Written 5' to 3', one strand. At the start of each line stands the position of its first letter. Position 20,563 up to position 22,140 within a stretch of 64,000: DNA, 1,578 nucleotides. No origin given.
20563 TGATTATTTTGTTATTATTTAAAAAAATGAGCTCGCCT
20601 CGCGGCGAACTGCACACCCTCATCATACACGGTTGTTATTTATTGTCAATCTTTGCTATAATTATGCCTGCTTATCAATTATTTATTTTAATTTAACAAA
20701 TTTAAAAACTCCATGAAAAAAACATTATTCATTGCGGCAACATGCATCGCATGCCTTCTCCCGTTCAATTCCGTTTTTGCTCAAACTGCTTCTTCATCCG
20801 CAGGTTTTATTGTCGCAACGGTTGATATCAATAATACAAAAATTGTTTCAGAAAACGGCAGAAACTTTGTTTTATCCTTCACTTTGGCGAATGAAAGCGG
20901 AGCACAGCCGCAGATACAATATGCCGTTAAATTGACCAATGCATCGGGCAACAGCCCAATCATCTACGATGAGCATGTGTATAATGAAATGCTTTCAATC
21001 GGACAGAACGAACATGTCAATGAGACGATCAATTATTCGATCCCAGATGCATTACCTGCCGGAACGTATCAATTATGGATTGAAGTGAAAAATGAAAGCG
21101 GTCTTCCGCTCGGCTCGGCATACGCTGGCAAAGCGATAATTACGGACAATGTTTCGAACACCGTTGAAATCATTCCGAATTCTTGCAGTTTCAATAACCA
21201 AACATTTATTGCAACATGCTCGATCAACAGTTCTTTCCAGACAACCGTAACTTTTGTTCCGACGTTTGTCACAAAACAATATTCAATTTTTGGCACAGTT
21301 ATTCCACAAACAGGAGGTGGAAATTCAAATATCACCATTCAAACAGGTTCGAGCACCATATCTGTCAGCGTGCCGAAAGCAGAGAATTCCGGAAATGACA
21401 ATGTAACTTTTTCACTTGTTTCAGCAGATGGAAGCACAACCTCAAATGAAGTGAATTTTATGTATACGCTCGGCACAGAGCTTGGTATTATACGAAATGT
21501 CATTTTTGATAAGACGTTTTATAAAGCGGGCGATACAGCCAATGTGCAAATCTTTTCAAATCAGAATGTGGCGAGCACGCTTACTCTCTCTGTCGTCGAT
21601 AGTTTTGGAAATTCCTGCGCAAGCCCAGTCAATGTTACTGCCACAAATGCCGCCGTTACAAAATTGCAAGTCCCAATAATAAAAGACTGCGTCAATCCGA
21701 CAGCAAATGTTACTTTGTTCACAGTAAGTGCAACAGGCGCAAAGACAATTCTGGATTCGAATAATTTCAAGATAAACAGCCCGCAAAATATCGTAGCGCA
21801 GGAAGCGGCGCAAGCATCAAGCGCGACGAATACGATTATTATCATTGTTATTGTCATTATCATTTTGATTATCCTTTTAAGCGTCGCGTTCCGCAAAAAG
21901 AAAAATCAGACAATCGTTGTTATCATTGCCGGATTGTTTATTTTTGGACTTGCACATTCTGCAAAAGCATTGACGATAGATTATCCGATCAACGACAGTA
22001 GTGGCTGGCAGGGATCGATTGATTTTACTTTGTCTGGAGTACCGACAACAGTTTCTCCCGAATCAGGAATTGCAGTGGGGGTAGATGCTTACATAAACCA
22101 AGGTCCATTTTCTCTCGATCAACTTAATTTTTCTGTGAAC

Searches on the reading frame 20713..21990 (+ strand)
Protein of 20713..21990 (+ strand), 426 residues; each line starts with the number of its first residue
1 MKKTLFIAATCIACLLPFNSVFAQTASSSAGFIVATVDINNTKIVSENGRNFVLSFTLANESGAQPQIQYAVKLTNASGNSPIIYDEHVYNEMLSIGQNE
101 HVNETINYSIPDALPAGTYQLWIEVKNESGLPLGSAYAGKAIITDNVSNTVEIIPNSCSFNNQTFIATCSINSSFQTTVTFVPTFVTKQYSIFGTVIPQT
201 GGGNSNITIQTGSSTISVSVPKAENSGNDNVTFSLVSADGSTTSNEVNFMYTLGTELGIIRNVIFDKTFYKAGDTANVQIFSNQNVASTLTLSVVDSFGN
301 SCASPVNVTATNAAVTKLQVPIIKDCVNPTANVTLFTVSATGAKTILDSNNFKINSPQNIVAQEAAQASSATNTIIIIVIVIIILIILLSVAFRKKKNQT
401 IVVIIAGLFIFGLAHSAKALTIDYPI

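Call 28: find_related_loci(query=A2, collection=genome_contigs, flank=10000)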
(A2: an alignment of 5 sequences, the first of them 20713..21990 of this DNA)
Query A2 (426 aa) in genome_contigs; peptide patterns used: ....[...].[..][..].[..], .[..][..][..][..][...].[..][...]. (x = any residue, [..] = any of these).
96 stretches matched a pattern; 5 encode a relative of the query (tblastn E <= 1e-3); 5 distinct loci.
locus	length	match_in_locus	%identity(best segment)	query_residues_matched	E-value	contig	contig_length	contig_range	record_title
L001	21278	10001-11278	44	1-416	6e-96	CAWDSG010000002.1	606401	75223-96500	MAG: uncultured bacterium isolate MFD03726.bin.1.60 genome assembly, contig: contig_80216, whole genome shotgun sequence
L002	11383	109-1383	40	33-424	8e-91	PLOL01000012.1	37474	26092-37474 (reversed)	MAG: Patescibacteria group bacterium isolate bog_1341 73.20120700_S3X.70_contig_15946, whole genome shotgun sequence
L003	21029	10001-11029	41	26-354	1e-82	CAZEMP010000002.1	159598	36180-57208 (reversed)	MAG TPA_asm: uncultured Candidatus Saccharibacteria bacterium isolate SRP178908_co1_101 genome assembly, contig: NODE_32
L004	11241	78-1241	39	1-372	2e-74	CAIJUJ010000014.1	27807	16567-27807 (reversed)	uncultured bacterium isolate AM-lipid-01-D8_bin-1660 genome assembly, contig: bin-1660:14/35, whole genome shotgun seque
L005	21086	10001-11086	39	19-365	2e-71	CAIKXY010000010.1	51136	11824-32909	uncultured bacterium isolate E14_bin-0799 genome assembly, contig: bin-0799:10/15, whole genome shotgun sequence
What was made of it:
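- Tried and rejected: The organism is therefore inferred only from relatives in Patescibacteria MAGs (call 28).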

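Call 46: search_protein_families(library=pfam, proteins=[L003:9932-14554:+, L005:9887-14017:+, L002:1-4530:+, L004:78-4028:+], max_evalue=0.001)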
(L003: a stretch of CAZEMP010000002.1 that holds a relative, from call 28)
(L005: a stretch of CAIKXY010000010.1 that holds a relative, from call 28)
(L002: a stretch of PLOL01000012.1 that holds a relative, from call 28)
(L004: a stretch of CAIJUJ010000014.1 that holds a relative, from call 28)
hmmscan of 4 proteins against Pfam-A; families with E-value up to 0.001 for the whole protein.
L003:9932-14554:+ (1540 aa): 5 families
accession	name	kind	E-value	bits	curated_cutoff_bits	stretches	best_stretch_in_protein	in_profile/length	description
PF01436.27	NHL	-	2.3e-46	154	20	3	548-575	1-28/28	NHL repeat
PF17170.10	DUF5128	-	8.2e-24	84.8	22.9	2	558-631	52-127/321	6-bladed beta-propeller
PF06739.17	SBBP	-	1.8e-11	44.2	20.5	0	580-612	1-29/38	Beta-propeller repeat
PF22701.2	Mala_s_1-like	-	4.4e-10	40.1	27.5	1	553-674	44-161/195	Mal s 1 allergenic protein-like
PF08450.18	SGL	-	0.00018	21.7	26.3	0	609-675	148-216/246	SMP-30/Gluconolactonase/LRE-like region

L005:9887-14017:+ (1376 aa): 0 families

L002:1-4530:+ (1509 aa): 3 families
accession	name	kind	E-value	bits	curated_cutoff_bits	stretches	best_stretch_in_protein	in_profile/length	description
PF19755.4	DUF6242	-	9.2e-05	22.8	29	1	1083-1197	91-217/217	Domain of unknown function (DUF6242)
PF04234.18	CopC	-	0.00046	21.6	23.3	0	227-274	45-91/92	CopC domain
PF16116.10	DUF4832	-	0.00052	20.3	29.2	0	45-130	111-198/216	Domain of unknown function (DUF4832)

L004:78-4028:+ (1316 aa): 0 families
